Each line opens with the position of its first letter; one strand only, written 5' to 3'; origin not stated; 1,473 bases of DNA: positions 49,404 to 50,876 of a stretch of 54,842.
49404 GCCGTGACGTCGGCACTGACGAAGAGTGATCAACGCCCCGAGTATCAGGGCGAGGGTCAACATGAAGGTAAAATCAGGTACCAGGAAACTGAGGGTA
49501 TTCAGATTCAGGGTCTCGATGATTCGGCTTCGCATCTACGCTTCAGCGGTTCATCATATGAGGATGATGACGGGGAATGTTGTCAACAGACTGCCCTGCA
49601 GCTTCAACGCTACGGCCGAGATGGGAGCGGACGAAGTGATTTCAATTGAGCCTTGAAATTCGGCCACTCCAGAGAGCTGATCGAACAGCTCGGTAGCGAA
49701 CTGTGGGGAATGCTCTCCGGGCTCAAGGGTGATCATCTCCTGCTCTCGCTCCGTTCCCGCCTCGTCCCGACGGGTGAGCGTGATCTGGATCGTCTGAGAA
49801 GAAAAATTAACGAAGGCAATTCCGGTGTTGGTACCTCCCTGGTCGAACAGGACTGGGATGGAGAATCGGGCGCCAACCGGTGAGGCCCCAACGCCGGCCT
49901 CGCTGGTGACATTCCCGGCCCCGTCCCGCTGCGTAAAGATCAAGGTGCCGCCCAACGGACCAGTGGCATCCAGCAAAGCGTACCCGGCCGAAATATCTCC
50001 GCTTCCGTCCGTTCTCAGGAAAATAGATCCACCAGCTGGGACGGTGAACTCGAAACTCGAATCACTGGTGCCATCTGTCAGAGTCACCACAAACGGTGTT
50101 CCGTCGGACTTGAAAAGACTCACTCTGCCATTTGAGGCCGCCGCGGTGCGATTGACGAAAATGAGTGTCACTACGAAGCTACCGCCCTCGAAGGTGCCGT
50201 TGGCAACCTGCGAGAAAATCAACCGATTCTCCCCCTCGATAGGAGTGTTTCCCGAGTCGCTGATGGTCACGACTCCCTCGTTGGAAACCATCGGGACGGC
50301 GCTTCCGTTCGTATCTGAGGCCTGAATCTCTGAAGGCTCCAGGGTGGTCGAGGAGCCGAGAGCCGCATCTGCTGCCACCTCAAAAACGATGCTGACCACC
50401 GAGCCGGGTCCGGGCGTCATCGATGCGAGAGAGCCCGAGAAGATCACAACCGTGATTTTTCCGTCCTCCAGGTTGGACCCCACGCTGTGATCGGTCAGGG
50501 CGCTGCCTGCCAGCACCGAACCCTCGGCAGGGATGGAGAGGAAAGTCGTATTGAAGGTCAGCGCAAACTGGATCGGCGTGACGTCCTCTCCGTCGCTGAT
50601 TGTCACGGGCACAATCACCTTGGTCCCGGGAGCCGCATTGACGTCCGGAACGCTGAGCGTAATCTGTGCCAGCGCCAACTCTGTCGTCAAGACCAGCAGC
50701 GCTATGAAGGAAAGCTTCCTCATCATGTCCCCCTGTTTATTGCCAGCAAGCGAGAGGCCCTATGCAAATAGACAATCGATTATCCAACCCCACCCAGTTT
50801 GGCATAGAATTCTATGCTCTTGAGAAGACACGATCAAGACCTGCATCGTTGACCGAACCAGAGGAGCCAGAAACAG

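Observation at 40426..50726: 10.3-kb translationally coupled operon: cohesin protein + Lgt + two tandem paralogous dockerin/IPT - choice-of-anchor-D - small-protein cassettes split by a Rieske protein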

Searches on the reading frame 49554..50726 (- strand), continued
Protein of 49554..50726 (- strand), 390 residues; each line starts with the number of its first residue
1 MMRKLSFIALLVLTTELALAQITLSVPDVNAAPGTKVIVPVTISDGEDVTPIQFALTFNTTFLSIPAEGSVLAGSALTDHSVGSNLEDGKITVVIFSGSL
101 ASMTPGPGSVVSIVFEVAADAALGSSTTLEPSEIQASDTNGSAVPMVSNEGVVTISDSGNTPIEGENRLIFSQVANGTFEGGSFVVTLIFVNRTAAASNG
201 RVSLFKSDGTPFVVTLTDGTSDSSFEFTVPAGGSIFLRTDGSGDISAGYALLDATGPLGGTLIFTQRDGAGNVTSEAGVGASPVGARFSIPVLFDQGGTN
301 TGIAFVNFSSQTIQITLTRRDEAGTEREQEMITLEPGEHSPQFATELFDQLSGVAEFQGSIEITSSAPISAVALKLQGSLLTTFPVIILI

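Call 45: fold_search(model_id=the predicted structure, library=pdb)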
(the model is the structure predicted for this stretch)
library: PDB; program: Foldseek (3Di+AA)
matches with E <= 10: 1826; with E <= 0.001: 241
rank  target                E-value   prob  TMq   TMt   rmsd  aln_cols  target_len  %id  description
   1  5nrm_A                3.7e-12  1.00  0.33  0.86   1.9       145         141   23  Crystal structure of the sixth cohesin from Acetivibrio cellulolyticus' scaffoldin B in complex with Cel5 dockerin S51 (released 2018-01-31)
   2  2xdh                  6.6e-12  1.00  0.31  0.86   2.4       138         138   25  Non-cellulosomal cohesin from the hyperthermophilic archaeon Archaeoglobus fulgidus (released 2010-05-26)
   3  4ums                  7.5e-12  1.00  0.31  0.72   5.4       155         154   21  The crystal structure of the seventh ScaB type I cohesin from Pseudobacteroides cellulosolvens (released 2015-05-06)
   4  6kgf_C                1.5e-11  1.00  0.32  0.80   2.1       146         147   23  Crystal structure of CaDoc0917(R16D)-CaCohA2 complex at pH 8.2 (released 2020-07-08)
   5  3kcp_A                1.7e-11  1.00  0.31  0.40  12.8       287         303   17  Crystal structure of interacting Clostridium thermocellum multimodular components (released 2010-02-09)
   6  5nrk_A                2.4e-11  1.00  0.32  0.84   1.9       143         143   24  Crystal structure of the sixth cohesin from Acetivibrio cellulolyticus' scaffoldin B in complex with Cel5 dockerin S15 (released 2018-01-31)
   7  6kgd_A                2.7e-11  1.00  0.32  0.82   2.1       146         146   23  Crystal structure of CaDoc0917(R49D)-CaCohA2 complex at pH 8.0 (released 2020-07-08)
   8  6kgc_A                3.1e-11  1.00  0.32  0.82   2.2       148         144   23  Crystal structure of CaDoc0917(R49D)-CaCohA2 complex at pH 5.4 (released 2020-07-08)
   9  6kgf_A                4.1e-11  1.00  0.31  0.81   2.4       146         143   22  Crystal structure of CaDoc0917(R16D)-CaCohA2 complex at pH 8.2 (released 2020-07-08)
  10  4fl4_C                4.4e-11  1.00  0.32  0.40  13.1       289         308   16  Scaffoldin conformation and dynamics revealed by a ternary complex from the Clostridium thermocellum cellulosome (released 2012-06-27)
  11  6kge_A                8.3e-11  1.00  0.32  0.84   2.0       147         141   21  Crystal structure of CaDoc0917(R16D)-CaCohA2 complex at pH 5.5 (released 2020-07-08)
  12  5n5p_A                9.9e-11  1.00  0.30  0.79   2.8       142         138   22  Crystal structure of Ruminococcus flavefaciens' type III complex containing the fifth cohesin from scaffoldin B and th (released 2018-02-28)
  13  4fl4_L                1.2e-10  1.00  0.32  0.40  14.8       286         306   17  Scaffoldin conformation and dynamics revealed by a ternary complex from the Clostridium thermocellum cellulosome (released 2012-06-27)
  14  5n5p_C                1.6e-10  1.00  0.30  0.80   2.6       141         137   22  Crystal structure of Ruminococcus flavefaciens' type III complex containing the fifth cohesin from scaffoldin B and th (released 2018-02-28)
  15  4fl4_I                1.6e-10  1.00  0.32  0.40  12.6       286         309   16  Scaffoldin conformation and dynamics revealed by a ternary complex from the Clostridium thermocellum cellulosome (released 2012-06-27)
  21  1aoh_A                8.8e-10  1.00  0.32  0.81   2.2       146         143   21  SINGLE COHESIN DOMAIN FROM THE SCAFFOLDING PROTEIN CIPA OF THE CLOSTRIDIUM THERMOCELLUM CELLULOSOME (released 1998-07-08)
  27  1aoh_B                3.4e-09  1.00  0.31  0.77   2.5       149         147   18  SINGLE COHESIN DOMAIN FROM THE SCAFFOLDING PROTEIN CIPA OF THE CLOSTRIDIUM THERMOCELLUM CELLULOSOME (released 1998-07-08)
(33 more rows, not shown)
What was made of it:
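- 49554..50726 (-): g1: secreted single-cohesin protein (390 aa). It has a Sec signal (ALA|Q), a cohesin domain (aa 22-155, window 50262-50663) and an unannotated double beta-sandwich domain (aa 161-390, window 49557-50246). Foldseek hits to cohesins 5nrm, 2xdh and 6kgf, E ~1e-11, TMt 0.8-0.86 (call 45).
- Closest known: Anchoring scaffoldins of cellulosomes. Same: The cohesin fold is the same (TMt 0.8-0.86, call 45), and the dockerin has two F-hand calcium loops.
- Closest known: Non-cellulosomal cohesin-dockerin pairs. Same: 2xdh is the second-best structural match (E 7e-12, TMt 0.86, call 45).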

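Call 58: search_protein_families(library=ncbifam, proteins=[L023:4204-6507:+], max_evalue=0.01)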
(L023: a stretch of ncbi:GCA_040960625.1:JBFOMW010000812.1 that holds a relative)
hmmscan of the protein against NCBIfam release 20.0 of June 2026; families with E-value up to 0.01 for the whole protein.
L023:4204-6507:+ (767 aa): 1 family
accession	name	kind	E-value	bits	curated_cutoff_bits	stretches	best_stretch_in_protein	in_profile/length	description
NF045524.1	MXAN_6640_HExxH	subfamily_domain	1e-20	74.7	140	1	274-504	46-289/290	MXAN_6640 family putative metalloprotease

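Call 59: search_protein_families(library=pfam, proteins=[L023:4204-6507:+], max_evalue=0.01)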
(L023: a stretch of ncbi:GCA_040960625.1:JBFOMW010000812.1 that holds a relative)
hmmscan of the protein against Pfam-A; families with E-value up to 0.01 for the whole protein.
L023:4204-6507:+ (767 aa): 2 families
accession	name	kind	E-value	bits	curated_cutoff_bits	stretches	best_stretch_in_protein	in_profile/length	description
PF00404.24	Dockerin_1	-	1.6e-06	28.7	22.9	1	50-105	1-56/57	Dockerin type I domain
PF19527.4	DUF6055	-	0.0039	16.6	27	1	324-425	128-232/417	Family of unknown function (DUF6055)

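Call 63: find_related_loci(query=A2, collection=metagenome_contigs, flank=10000)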
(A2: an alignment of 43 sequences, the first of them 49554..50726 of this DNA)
Query A2 (390 aa) in metagenome_contigs; peptide patterns used: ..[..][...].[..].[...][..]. (x = any residue, [..] = any of these).
172 stretches matched a pattern; 18 encode a relative of the query (tblastn E <= 1e-3); 18 distinct loci.
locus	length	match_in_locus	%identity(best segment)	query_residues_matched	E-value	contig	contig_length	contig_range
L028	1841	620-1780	89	1-389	0e+0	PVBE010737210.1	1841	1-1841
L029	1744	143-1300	45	2-387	3e-118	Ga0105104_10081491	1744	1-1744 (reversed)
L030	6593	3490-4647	46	2-387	2e-110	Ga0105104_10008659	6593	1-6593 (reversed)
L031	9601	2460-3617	48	2-387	3e-110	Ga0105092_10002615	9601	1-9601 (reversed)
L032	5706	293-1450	45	2-387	6e-110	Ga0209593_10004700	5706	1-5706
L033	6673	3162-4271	46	18-387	5e-108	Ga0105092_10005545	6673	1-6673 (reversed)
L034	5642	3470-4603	47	10-387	5e-106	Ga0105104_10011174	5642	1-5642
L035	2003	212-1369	45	2-387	2e-108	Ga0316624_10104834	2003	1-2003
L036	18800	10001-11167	39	2-387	2e-89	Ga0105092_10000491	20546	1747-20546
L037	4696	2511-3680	39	2-387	3e-88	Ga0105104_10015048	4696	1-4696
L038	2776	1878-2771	44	18-315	7e-78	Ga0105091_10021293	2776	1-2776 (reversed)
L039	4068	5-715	49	151-387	8e-70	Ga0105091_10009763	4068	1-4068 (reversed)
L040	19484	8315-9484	35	3-387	7e-66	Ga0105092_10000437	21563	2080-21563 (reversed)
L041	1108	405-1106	45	1-234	2e-67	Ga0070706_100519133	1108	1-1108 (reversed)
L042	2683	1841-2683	41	2-281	1e-61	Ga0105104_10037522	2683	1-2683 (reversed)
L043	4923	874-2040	33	3-387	9e-59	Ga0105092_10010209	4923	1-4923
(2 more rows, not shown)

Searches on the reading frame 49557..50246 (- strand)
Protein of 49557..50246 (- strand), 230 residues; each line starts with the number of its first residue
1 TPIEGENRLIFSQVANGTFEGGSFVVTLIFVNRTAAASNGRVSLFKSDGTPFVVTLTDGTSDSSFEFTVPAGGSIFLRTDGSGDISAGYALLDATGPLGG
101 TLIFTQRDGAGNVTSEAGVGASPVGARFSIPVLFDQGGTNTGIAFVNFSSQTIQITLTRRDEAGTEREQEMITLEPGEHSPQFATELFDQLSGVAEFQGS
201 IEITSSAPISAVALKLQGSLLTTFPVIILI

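Call 61: search_solved_structures(query=A4, max_evalue=10, show_alignments=2)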
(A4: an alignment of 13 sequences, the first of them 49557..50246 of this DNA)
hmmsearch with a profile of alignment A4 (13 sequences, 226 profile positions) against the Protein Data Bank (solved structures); distinct sequences matched with E-value up to 10: 4.
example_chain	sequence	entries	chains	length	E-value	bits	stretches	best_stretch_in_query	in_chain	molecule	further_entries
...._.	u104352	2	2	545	0.24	13.9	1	90-173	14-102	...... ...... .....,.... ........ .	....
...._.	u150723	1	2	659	0.62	12.6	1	90-157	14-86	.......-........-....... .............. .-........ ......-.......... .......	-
2q2l_A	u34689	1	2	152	0.83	12.1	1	82-138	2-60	Superoxide Dismutase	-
7aj9_A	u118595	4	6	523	1.4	11.4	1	154-222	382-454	L,D-transpeptidase YcbB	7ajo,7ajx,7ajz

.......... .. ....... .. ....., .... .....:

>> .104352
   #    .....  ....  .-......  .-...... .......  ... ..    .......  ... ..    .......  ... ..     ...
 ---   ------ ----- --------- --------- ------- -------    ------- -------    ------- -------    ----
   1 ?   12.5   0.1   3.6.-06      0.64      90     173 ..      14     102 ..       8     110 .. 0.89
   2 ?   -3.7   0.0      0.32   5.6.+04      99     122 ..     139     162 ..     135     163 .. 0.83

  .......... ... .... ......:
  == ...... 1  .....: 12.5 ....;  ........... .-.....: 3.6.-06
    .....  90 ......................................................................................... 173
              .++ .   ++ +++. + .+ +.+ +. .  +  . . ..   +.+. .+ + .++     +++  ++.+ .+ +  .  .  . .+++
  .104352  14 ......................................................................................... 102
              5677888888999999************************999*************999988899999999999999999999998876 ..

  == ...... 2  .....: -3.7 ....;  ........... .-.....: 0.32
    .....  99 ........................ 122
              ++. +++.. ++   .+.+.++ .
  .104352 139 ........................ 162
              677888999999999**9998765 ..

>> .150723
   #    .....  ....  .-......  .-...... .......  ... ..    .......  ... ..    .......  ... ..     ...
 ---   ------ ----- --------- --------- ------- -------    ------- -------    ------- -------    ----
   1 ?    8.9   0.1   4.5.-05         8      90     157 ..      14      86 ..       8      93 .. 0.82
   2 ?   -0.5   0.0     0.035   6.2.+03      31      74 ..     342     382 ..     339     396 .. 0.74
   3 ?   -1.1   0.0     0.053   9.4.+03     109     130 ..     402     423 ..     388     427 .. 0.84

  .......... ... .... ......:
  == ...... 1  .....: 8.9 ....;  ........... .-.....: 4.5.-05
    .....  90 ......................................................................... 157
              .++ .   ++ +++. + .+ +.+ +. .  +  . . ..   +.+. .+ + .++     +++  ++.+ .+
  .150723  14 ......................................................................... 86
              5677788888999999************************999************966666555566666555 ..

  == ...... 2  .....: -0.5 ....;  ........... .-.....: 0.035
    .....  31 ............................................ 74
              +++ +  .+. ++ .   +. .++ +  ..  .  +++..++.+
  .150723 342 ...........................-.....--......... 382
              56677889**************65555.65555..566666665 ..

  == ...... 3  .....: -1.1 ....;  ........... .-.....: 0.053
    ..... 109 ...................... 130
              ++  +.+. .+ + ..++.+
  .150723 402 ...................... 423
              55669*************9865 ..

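Call 75: search_protein_representatives(protein=window:49557-50246:-)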
Query: 230 residues. Proteins with E-value up to 0.001 (for the whole library): 3548; up to 1e-10: 1559; up to 1e-30: 266. The best 150 are listed.
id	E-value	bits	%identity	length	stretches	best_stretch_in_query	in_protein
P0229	2.0e-75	269.3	31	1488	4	6-220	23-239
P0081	8.1e-74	264.1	56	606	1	2-228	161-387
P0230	1.1e-69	250.5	56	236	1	1-229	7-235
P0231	5.0e-69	248.4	49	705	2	1-228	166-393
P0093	6.1e-69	248.1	52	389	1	2-228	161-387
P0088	8.1e-68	244.5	54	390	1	2-227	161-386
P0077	1.8e-67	243.4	54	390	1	2-227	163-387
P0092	2.6e-67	242.8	53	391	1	2-229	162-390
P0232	4.4e-64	232.2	38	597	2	13-227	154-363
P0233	5.5e-63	228.7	41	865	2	11-226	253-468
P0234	9.0e-63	228.0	49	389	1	4-227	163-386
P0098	1.3e-59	217.6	52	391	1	2-229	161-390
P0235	5.1e-59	215.7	46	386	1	2-229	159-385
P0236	6.2e-59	215.4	65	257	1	2-169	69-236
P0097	2.9e-58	213.3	52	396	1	3-228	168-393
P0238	4.2e-58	212.7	36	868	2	2-222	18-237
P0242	5.8e-55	202.5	32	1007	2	8-227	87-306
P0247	4.0e-52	193.2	32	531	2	6-228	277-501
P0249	4.3e-51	189.8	37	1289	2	15-226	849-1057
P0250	4.6e-51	189.7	33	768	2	9-228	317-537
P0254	3.1e-50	187.0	33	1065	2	11-227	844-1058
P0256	4.3e-50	186.5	32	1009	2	6-227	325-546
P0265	6.5e-49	182.7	45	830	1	5-227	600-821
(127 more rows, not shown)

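Call 76: search_protein_families(library=pfam, proteins=[P0233, P0242, P0256, P0254, P0249, P0247, P0250, P0265, P0238], max_evalue=0.0001)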
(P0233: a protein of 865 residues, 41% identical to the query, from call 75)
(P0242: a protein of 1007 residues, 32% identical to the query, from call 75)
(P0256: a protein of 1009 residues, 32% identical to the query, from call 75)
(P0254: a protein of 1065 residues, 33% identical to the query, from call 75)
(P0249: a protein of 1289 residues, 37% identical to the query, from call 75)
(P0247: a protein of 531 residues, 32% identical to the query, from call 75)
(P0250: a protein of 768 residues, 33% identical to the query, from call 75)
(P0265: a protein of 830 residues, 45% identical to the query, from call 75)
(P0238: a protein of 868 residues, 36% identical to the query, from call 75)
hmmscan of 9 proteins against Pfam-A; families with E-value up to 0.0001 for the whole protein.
P0233 (865 aa): 1 family
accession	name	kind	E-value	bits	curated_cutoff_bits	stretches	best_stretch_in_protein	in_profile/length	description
PF13620.12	CarboxypepD_reg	-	4.7e-05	24.1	32.3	1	800-859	2-55/82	Carboxypeptidase regulatory-like domain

P0242 (1007 aa): 0 families

P0256 (1009 aa): 0 families

P0254 (1065 aa): 3 families
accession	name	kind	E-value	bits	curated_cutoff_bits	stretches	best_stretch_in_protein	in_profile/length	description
PF25778.1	DUF7948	-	3.3e-53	181.3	27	1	1-152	63-213/214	Domain of unknown function (DUF7948)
PF06739.17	SBBP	-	1.2e-39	134.4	20.5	4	287-322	2-38/38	Beta-propeller repeat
PF20067.5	SSL_N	-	5.1e-05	23.5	18.9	0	83-105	21-43/46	Strictosidine synthase-like, N-terminal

P0249 (1289 aa): 1 family
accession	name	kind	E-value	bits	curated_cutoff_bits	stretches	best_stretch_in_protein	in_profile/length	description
PF04151.21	PPC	-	4.6e-08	34.2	25.9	1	735-809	2-70/70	Bacterial pre-peptidase C-terminal domain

P0247 (531 aa): 0 families

P0250 (768 aa): 1 family
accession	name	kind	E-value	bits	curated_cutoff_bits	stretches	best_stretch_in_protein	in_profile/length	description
PF04151.21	PPC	-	3.2e-12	47.6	25.9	1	54-131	1-70/70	Bacterial pre-peptidase C-terminal domain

P0265 (830 aa): 2 families
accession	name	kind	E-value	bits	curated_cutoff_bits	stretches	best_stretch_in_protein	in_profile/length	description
PF00963.24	Cohesin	-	2.3e-17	63.9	24.1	1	458-590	2-139/139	Cohesin domain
PF06739.17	SBBP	-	2.4e-16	59.8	20.5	1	85-118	3-38/38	Beta-propeller repeat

P0238 (868 aa): 1 family
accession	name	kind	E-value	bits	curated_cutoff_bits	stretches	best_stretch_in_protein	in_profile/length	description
PF13620.12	CarboxypepD_reg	-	1.4e-05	25.8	32.3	1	802-860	1-53/82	Carboxypeptidase regulatory-like domain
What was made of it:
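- Tried and rejected: Pfam scans of nine other proteins carrying this domain showed only generic exported modules (PPC, SBBP, CarboxypepD_reg, cohesin; call 76).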
